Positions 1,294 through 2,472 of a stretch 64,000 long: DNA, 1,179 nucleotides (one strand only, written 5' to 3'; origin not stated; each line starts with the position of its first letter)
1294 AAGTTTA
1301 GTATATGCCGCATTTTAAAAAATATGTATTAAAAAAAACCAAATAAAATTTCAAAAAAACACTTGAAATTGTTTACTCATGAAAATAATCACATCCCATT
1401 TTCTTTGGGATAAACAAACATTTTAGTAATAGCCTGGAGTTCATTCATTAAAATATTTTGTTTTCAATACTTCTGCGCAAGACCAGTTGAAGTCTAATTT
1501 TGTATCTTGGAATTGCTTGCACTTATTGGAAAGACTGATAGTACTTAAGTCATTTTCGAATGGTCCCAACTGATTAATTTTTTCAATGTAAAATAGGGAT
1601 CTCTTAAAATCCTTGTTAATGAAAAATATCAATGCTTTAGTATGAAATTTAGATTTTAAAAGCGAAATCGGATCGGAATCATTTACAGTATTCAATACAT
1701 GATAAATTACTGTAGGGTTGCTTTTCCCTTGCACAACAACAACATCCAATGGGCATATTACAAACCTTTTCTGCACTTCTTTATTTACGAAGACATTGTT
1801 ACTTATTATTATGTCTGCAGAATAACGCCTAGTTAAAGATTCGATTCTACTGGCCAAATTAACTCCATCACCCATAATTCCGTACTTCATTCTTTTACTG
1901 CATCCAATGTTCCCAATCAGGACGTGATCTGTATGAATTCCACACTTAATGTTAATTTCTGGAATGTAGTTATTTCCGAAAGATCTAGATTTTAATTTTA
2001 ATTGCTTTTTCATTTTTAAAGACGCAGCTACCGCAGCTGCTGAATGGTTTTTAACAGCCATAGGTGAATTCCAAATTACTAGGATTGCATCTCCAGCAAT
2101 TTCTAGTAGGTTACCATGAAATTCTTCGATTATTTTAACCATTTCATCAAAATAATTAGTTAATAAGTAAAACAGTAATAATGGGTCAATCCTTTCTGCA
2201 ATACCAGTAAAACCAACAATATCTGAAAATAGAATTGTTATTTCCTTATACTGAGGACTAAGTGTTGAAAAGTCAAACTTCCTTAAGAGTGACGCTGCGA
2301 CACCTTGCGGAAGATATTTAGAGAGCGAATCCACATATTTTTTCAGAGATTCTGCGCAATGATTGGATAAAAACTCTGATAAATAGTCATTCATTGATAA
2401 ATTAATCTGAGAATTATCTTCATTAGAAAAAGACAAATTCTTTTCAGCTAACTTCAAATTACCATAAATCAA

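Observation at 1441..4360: Channel-like polytopic domain fused to a class III nucleotidyl cyclase, also interrupted by a single-base homopolymer frame change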

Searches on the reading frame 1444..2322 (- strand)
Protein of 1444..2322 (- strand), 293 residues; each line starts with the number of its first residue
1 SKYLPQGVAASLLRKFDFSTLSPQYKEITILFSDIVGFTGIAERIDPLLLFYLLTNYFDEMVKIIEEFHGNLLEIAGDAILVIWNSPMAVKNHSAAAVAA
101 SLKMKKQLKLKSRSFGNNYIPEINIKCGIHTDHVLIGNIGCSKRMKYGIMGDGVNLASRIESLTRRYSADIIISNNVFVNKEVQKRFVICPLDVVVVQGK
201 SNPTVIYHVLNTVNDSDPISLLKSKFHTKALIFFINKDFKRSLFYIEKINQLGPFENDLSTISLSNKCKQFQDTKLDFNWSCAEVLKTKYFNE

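Call 26: search_solved_structures(query=window:1444-2322:-, max_evalue=0.001, show_alignments=4)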
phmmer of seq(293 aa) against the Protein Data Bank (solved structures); distinct sequences matched with E-value up to 0.001: 52.
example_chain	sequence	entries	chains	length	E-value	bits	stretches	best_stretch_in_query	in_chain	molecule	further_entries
3r5g_A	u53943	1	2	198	4.9e-28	101.4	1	21-215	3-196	CyaB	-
2w01_A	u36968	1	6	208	8.5e-24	87.5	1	18-209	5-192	ADENYLATE CYCLASE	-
6fht_A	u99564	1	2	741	2.3e-23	86.1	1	2-208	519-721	Bacteriophytochrome,Adenylate cyclase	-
1wc1_A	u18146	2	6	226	5.8e-19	71.7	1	21-172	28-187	ADENYLATE CYCLASE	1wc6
1wc0_A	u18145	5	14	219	6.7e-19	71.5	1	20-172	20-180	ADENYLATE CYCLASE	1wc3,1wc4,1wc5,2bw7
5mbk_A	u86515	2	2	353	1.9e-18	70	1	2-211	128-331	Beta subunit of photoactivated adenylyl cyclase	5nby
5m27_A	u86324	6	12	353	1.9e-18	70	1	2-211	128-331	Beta subunit of photoactivated adenylyl cyclase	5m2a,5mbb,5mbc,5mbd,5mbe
5mbj_A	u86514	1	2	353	1.9e-18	69.9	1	2-211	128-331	Beta subunit of photoactivated adenylyl cyclase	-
5mbg_A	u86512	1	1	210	1.1e-17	67.4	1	20-211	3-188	Beta subunit of photoactivated adenylyl cyclase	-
3et6_A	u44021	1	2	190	2.3e-17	66.4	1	23-202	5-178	Soluble guanylyl cyclase beta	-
5mbh_A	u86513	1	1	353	7e-17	64.8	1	2-211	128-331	Beta subunit of photoactivated adenylyl cyclase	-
5x4t_A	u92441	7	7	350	5.1e-15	58.7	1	21-213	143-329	Photoactivated adenylyl cyclase | Family 3 adenylate cyclase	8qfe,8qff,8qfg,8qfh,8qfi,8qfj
9f1z_A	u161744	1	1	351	5.2e-15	58.7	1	21-213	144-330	Family 3 adenylate cyclase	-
5x4u_A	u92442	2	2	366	5.6e-15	58.6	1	21-213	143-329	Photoactivated adenylyl cyclase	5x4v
6sir_A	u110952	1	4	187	5.9e-15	58.5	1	20-202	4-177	Nucleotide cyclase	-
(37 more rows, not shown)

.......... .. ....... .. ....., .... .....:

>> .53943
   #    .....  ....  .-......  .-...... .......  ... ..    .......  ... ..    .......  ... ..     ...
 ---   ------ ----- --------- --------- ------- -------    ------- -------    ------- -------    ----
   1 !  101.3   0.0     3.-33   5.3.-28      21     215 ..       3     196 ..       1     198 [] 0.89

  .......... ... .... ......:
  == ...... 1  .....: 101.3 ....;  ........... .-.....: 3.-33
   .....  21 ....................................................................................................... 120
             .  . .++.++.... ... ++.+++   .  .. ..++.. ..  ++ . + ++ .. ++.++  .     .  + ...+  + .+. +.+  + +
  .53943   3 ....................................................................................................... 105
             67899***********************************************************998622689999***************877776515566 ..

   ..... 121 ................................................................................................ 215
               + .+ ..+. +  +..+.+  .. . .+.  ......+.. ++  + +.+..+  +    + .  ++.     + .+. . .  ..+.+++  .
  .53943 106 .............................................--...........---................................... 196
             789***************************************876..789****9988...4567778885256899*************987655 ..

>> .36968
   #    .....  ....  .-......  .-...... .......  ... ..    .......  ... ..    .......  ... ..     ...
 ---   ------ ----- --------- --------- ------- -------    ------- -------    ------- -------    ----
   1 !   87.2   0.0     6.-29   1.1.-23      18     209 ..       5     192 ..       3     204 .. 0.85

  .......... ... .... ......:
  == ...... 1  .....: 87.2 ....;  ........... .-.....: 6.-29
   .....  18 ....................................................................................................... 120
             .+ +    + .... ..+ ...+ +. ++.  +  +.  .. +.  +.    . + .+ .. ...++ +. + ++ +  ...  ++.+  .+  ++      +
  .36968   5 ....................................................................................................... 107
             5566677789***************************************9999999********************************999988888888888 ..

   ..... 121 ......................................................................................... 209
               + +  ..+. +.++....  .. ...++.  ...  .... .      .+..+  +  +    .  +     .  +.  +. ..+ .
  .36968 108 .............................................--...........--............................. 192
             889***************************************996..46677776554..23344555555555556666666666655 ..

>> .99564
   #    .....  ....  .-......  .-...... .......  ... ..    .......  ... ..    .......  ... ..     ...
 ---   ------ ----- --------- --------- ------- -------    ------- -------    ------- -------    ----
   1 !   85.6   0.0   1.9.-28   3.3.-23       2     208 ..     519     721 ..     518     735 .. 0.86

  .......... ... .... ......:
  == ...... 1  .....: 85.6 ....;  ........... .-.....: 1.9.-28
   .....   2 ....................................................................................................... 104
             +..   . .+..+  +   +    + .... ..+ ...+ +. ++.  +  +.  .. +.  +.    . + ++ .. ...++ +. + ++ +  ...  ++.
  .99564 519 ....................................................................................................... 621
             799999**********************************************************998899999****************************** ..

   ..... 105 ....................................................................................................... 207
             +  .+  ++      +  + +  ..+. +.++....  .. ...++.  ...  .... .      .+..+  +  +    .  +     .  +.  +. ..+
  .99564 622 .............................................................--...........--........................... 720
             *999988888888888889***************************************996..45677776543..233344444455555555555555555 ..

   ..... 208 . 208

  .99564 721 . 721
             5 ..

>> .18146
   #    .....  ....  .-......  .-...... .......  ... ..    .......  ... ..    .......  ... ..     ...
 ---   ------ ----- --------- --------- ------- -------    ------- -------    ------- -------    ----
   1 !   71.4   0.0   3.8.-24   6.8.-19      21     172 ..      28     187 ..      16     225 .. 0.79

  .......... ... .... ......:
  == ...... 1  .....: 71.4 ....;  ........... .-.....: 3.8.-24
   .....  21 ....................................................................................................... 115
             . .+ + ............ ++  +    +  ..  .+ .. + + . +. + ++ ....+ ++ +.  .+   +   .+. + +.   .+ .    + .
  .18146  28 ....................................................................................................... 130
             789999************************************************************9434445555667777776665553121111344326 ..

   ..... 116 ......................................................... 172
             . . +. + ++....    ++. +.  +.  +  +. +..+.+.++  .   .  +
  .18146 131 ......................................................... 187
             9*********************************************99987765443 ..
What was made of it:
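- On Class III nucleotidyl cyclase (PF00211), homodimeric type: There were 52 PDB cyclase matches (call 26). D713, D757, N834 and R838 align to the corresponding residues of 3R5G and 2W01 (call 26).
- Closest known: Pseudomonas aeruginosa CyaB. Same: It is the best solved-structure match (E=4.9e-28; call 26), with all catalytic residues aligned.
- Call 26: residue-level alignments to CyaB (3R5G), Cya2 (2W01) and its E488K variant (6FHT).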

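Call 43: find_homologous_proteins(query=A4, max_evalue=1e-10)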
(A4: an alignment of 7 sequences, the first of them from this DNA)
Query A4 (7 sequences) (293 aa, profile of the alignment): 904 proteins with E <= 1e-10 among 8000 candidates; the best 120 are listed.
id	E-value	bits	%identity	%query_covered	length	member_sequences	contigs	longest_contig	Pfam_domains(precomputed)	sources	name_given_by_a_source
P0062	2.3e-116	406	98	70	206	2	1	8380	PF00211.26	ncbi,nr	ncbi:adenylate cyclase [Cryptosporidium hominis TU502]|nr:adenylate cyclase [Cryptosporidium hominis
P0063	1.9e-72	262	38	99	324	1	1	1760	PF00211.26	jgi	jgi:adenylate cyclase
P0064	3.3e-72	261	40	99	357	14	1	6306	PF00211.26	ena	-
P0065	4.5e-72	261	38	99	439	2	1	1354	PF00211.26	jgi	-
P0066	3.2e-67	245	38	99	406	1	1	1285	PF00211.26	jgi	-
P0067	8.0e-67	244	38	99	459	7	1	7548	PF00211.26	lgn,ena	-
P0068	2.6e-66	242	39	96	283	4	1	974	PF00211.26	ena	-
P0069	7.1e-60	221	36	99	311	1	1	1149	PF00211.26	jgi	jgi:adenylate cyclase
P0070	1.7e-58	216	45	73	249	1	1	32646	PF00211.26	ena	-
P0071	3.8e-55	205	35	83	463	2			PF00211.26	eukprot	eukprot:GHVP01003687.1.p1 GENE.GHVP01003687.1~~GHVP01003687.1.p1 ORF type:complete len:464 (+),score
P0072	1.1e-50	191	34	86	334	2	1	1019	PF00211.26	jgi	jgi:adenylate cyclase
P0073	8.2e-50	188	35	91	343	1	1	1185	PF00211.26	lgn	-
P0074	2.9e-49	186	33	92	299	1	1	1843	PF00211.26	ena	-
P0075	7.1e-48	181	34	96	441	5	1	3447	PF13426.14,PF13188.14,PF00211.26,PF00989.32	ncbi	-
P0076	1.4e-47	180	36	85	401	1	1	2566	PF00211.26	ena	-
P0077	6.1e-47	178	43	61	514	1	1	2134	PF00211.26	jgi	jgi:class 3 adenylate cyclase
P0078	7.6e-47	178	34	95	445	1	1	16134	PF13426.14,PF13188.14,PF00211.26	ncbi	ncbi:MAG: adenylate/guanylate cyclase domain-containing protein, partial [Hassallia sp.]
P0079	1.1e-46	177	34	95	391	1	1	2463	PF00672.31,PF00211.26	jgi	-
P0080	1.1e-46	177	34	93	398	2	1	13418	PF00211.26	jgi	jgi:adenylate cyclase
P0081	1.6e-46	177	35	95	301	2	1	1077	PF00211.26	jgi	jgi:adenylate cyclase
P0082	2.7e-46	176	46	54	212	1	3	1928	PF00211.26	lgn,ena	-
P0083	4.1e-46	176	51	51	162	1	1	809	PF00211.26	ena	-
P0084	4.4e-46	175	34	83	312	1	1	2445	PF00211.26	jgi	-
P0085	5.5e-46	175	38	68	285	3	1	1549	PF00211.26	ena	-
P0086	6.1e-46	175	30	98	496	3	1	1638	PF13426.14,PF08448.17,PF00211.26,PF00989.32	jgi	jgi:PAS domain S-box-containing protein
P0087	8.5e-46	175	37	98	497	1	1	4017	PF13426.14,PF13188.14,PF24820.2,PF08448.17,PF00211.26,PF00989.32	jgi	jgi:adenylate cyclase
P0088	9.4e-46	174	33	91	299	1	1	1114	PF00211.26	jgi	jgi:adenylate cyclase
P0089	9.5e-46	174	33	83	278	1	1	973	PF00211.26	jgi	jgi:adenylate cyclase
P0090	1.4e-45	174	34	98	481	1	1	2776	PF00211.26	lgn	-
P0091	1.6e-45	174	34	85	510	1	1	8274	PF05226.17,PF00211.26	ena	-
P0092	2.0e-45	173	33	89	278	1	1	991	PF00211.26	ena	-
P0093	2.4e-45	173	35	92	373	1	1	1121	PF00211.26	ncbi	ncbi:adenylate/guanylate cyclase domain-containing protein, partial [Aetokthonos hydrillicola]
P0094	2.5e-45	173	36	77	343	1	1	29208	PF00211.26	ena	-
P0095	4.7e-45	172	34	83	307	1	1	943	PF00211.26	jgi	jgi:adenylate cyclase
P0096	7.5e-45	171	34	95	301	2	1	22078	PF00211.26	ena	-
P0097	8.6e-45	171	35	79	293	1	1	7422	PF00211.26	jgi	-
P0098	9.9e-45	171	34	99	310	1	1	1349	PF00211.26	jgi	jgi:adenylate cyclase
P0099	1.7e-44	170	31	98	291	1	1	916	PF00211.26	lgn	-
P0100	2.1e-44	170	31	89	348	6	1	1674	PF00211.26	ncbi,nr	ncbi:MAG: adenylate/guanylate cyclase domain-containing protein, partial [Okeania sp. SIO4D6]|nr:ade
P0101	3.7e-44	169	32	99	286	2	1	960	PF00211.26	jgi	jgi:adenylate cyclase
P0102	4.5e-44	169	36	83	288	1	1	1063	PF00211.26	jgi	jgi:adenylate cyclase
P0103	6.9e-44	168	37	81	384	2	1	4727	PF00211.26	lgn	-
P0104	8.1e-44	168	39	65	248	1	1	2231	PF00211.26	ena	-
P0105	8.6e-44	168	32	95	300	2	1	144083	PF00211.26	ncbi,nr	ncbi:MAG: adenylate/guanylate cyclase domain-containing protein [Moorea sp. SIO3I8]|nr:adenylate/gua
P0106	1.0e-43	168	33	92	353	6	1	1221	PF00211.26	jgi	jgi:adenylate cyclase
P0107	1.2e-43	167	31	98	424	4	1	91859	PF00211.26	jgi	jgi:adenylate cyclase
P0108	1.5e-43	167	37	81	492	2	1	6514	PF13188.14,PF00211.26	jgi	jgi:adenylate cyclase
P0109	1.5e-43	167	36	83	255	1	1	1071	PF00211.26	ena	-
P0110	1.8e-43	167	36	74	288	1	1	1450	PF00211.26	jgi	-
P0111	2.0e-43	167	34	83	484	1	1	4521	PF05226.17,PF00211.26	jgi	-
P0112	2.0e-43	167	32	92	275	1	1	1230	PF00211.26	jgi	-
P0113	3.3e-43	166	37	81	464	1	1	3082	PF05226.17,PF00211.26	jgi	jgi:adenylate cyclase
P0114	4.3e-43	166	35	82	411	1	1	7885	PF00211.26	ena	-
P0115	6.1e-43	165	32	99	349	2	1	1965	PF00211.26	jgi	jgi:adenylate cyclase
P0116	6.7e-43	165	33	96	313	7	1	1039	PF00211.26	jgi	jgi:adenylate cyclase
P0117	7.8e-43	165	38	81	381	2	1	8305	PF00211.26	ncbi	ncbi:MAG: adenylate/guanylate cyclase domain-containing protein, partial [Rivularia sp. (in: cyanoba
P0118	1.1e-42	164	32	98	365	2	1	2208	PF00211.26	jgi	jgi:adenylate cyclase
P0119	1.2e-42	164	31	99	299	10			PF00211.26,PF07719.24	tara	tara:strand:+ start:49 stop:948 length:900 start_codon:yes stop_codon:yes gene_type:complete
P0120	1.2e-42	164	38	63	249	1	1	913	PF00211.26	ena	-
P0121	1.5e-42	164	34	87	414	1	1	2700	PF13426.14,PF13188.14,PF08448.17,PF00211.26,PF00989.32,PF07719.24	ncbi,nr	ncbi:MAG: PAS domain-containing protein, partial [Deltaproteobacteria bacterium]|nr:PAS domain-conta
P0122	2.4e-42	163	32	99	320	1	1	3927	PF00211.26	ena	-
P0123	2.7e-42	163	33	82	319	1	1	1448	PF00211.26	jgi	jgi:adenylate cyclase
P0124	3.4e-42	163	34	89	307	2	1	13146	PF00211.26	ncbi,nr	ncbi:MAG: adenylate/guanylate cyclase domain-containing protein [Thiovulaceae bacterium]|nr:adenylat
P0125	6.1e-42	162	30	99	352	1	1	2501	PF00211.26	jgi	jgi:adenylate cyclase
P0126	6.3e-42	162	35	71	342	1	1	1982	PF00211.26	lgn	-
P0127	6.6e-42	162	31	96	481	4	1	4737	PF00211.26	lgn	-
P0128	6.6e-42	162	33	83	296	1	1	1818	PF00211.26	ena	-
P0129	8.1e-42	161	30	98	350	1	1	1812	PF00211.26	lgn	-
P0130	8.1e-42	161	33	83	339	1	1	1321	PF00211.26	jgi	jgi:adenylate cyclase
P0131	8.9e-42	161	38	72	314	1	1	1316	PF00211.26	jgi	jgi:adenylate cyclase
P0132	9.8e-42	161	30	93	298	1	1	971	PF00211.26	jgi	jgi:adenylate cyclase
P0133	1.4e-41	161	34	82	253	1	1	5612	PF00211.26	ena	-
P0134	1.5e-41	161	32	99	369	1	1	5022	PF00211.26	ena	-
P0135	1.9e-41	160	33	81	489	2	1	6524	PF13426.14,PF13188.14,PF00211.26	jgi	jgi:adenylate cyclase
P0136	2.6e-41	160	29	97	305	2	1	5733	PF00211.26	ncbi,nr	ncbi:adenylate/guanylate cyclase domain-containing protein, partial [Pseudanabaenaceae cyanobacteriu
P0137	2.6e-41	160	30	98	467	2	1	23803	PF13426.14,PF00211.26,PF00989.32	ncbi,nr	ncbi:MAG: adenylate/guanylate cyclase domain-containing protein, partial [Oscillatoria sp. PMC 1068.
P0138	2.7e-41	160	36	72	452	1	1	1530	PF00211.26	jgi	jgi:class 3 adenylate cyclase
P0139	2.9e-41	160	35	86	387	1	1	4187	PF00211.26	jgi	jgi:adenylate cyclase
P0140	3.3e-41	159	31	99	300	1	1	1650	PF00211.26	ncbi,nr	ncbi:MAG TPA: adenylate/guanylate cyclase domain-containing protein, partial [Burkholderiales bacter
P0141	4.1e-41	159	36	72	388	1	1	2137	PF13426.14,PF00211.26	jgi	-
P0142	4.3e-41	159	33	99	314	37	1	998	PF00211.26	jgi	jgi:adenylate cyclase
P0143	4.8e-41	159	31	99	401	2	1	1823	PF13426.14,PF08448.17,PF00211.26,PF00989.32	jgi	jgi:adenylate cyclase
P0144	4.9e-41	159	33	88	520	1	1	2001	PF05226.17,PF00211.26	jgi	jgi:adenylate cyclase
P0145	4.9e-41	159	32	95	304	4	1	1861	PF00211.26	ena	-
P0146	5.7e-41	159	33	99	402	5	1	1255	PF13426.14,PF00211.26,PF00989.32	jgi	jgi:adenylate cyclase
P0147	7.1e-41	158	36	72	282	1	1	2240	PF00211.26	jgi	-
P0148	7.7e-41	158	37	76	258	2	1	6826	PF00211.26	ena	-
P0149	8.8e-41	158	31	99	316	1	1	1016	PF00211.26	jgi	jgi:adenylate cyclase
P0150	1.1e-40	158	34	86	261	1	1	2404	PF00211.26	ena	-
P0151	1.1e-40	158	30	99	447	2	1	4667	PF13188.14,PF08448.17,PF00211.26,PF00989.32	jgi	jgi:adenylate cyclase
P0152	1.3e-40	158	32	99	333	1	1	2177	PF00211.26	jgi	jgi:adenylate cyclase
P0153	1.3e-40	158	33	86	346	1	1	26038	PF00211.26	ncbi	-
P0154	1.3e-40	157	33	99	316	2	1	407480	PF00211.26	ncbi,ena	-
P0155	1.4e-40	157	33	99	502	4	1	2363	PF13426.14,PF01590.33,PF08448.17,PF00211.26,PF00989.32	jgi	jgi:adenylate cyclase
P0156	1.8e-40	157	37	72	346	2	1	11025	PF00211.26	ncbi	-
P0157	1.8e-40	157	33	99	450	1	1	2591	PF13426.14,PF00515.35,PF08448.17,PF00211.26,PF00989.32,PF07719.24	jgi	jgi:adenylate cyclase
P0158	1.8e-40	157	31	99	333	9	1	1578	PF00211.26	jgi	jgi:adenylate cyclase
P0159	1.9e-40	157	30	99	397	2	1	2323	PF08448.17,PF00211.26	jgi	jgi:adenylate cyclase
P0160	2.0e-40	157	31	99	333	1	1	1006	PF00211.26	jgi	-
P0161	2.1e-40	157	29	99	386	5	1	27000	PF00211.26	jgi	-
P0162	2.3e-40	157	37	72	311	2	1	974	PF00211.26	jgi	-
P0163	2.3e-40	157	31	99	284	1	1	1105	PF00211.26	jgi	jgi:adenylate cyclase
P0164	2.6e-40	157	32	98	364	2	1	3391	PF00211.26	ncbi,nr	ncbi:MAG: adenylate/guanylate cyclase domain-containing protein, partial [Coleofasciculus sp. S288]|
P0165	2.6e-40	157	32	99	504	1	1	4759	PF13426.14,PF13185.13,PF01590.33,PF08448.17,PF00211.26,PF00989.32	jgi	jgi:adenylate cyclase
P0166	3.0e-40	156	33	99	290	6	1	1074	PF00211.26,PF07719.24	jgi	jgi:adenylate cyclase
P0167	3.5e-40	156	37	71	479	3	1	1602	PF00211.26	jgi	-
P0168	4.1e-40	156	38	66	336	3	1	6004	PF00211.26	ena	-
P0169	4.5e-40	156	28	98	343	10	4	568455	PF00211.26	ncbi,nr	ncbi:MAG: adenylate/guanylate cyclase domain-containing protein [Limnothrix sp. CACIAM 69d]|nr:adeny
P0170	4.6e-40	156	32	99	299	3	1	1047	PF00211.26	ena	-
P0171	5.5e-40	155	30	96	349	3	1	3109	PF00211.26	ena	-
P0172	5.8e-40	155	32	90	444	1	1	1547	PF05226.17,PF00211.26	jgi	jgi:adenylate cyclase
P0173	6.7e-40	155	34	72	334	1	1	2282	PF00211.26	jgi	jgi:adenylate cyclase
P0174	7.3e-40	155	36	72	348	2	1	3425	PF05226.17,PF00211.26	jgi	jgi:adenylate cyclase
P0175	7.9e-40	155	30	92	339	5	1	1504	PF00211.26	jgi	jgi:adenylate cyclase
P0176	8.1e-40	155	34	68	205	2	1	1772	PF00211.26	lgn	-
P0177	8.5e-40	155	30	96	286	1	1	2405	PF00211.26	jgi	jgi:adenylate cyclase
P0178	8.8e-40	155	34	82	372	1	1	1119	PF13426.14,PF00211.26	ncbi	ncbi:MAG TPA: adenylate/guanylate cyclase domain-containing protein, partial [Phormidium sp.]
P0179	1.0e-39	155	32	90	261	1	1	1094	PF00211.26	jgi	jgi:adenylate cyclase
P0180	1.2e-39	154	36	72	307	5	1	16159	PF00211.26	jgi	jgi:adenylate cyclase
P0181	1.2e-39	154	39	72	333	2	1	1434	PF00211.26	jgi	jgi:adenylate cyclase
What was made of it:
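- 1444..1710 (-): C-terminal extension (aa 884-972), helical and TPR-like, ending in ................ It is conserved with gregarine, stramenopile and many bacterial class IIIb cyclases. Calls 43 (99% query coverage in relatives, some with a PF07719 match), 45 and 54.
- On Eukaryotic Glu/Gly voltage-sensor-cyclase family (Triparma, Polyrhabdina, metagenomic): E 1e-72 to 1e-55 with 99% coverage (call 43).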

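Call 46: list_cluster_members(proteins=[P0061, P0071, P0064, P0067, P0063, P0065])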
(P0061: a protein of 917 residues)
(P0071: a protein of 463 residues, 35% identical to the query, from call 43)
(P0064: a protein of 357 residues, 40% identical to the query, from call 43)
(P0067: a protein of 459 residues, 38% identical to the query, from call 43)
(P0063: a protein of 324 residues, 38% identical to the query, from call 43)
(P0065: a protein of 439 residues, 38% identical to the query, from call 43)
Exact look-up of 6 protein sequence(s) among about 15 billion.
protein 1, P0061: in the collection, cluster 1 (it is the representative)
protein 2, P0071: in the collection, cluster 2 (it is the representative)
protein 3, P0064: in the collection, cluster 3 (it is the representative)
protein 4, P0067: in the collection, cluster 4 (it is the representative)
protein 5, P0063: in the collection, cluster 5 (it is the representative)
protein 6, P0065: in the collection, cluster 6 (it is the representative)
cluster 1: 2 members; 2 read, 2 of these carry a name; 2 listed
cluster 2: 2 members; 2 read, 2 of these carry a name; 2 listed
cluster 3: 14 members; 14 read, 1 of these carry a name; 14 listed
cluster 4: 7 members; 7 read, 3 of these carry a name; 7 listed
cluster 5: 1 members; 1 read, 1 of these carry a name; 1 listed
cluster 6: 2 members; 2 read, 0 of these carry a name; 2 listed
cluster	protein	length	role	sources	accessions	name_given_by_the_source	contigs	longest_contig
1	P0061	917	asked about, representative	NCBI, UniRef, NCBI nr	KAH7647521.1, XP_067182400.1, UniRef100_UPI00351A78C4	membrane associated adenyl cyclase with 2 transmembrane regions and an adenylyl cyclase ...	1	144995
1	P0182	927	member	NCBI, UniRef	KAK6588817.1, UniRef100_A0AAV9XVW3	membrane associated adenyl cyclase with 2 transmembrane regions and an adenylyl cyclase ...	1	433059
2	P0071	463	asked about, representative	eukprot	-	GHVP01003687.1.p1 GENE.GHVP01003687.1~~GHVP01003687.1.p1 ORF type:complete len:464 ...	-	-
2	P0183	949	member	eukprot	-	GHVP01003676.1.p1 GENE.GHVP01003676.1~~GHVP01003676.1.p1 ORF type:complete len:950 ...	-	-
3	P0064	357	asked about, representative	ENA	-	-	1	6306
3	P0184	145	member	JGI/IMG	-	adenylate cyclase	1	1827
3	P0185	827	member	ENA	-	-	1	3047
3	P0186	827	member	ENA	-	-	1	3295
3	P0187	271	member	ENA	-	-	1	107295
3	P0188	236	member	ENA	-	-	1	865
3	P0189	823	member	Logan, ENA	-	-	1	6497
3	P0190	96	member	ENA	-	-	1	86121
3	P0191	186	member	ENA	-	-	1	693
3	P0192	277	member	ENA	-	-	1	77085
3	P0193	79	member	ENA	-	-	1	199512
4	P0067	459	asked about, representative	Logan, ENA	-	-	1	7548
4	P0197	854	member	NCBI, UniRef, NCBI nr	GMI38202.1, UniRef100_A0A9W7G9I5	hypothetical protein TrCOL_g11045 [Triparma columacea] | Guanylate cyclase domain-containing protein n=1 Tax=Triparma columacea TaxID=722753 ...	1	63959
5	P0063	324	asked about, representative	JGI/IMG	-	adenylate cyclase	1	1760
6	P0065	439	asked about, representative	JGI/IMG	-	-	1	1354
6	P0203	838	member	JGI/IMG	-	-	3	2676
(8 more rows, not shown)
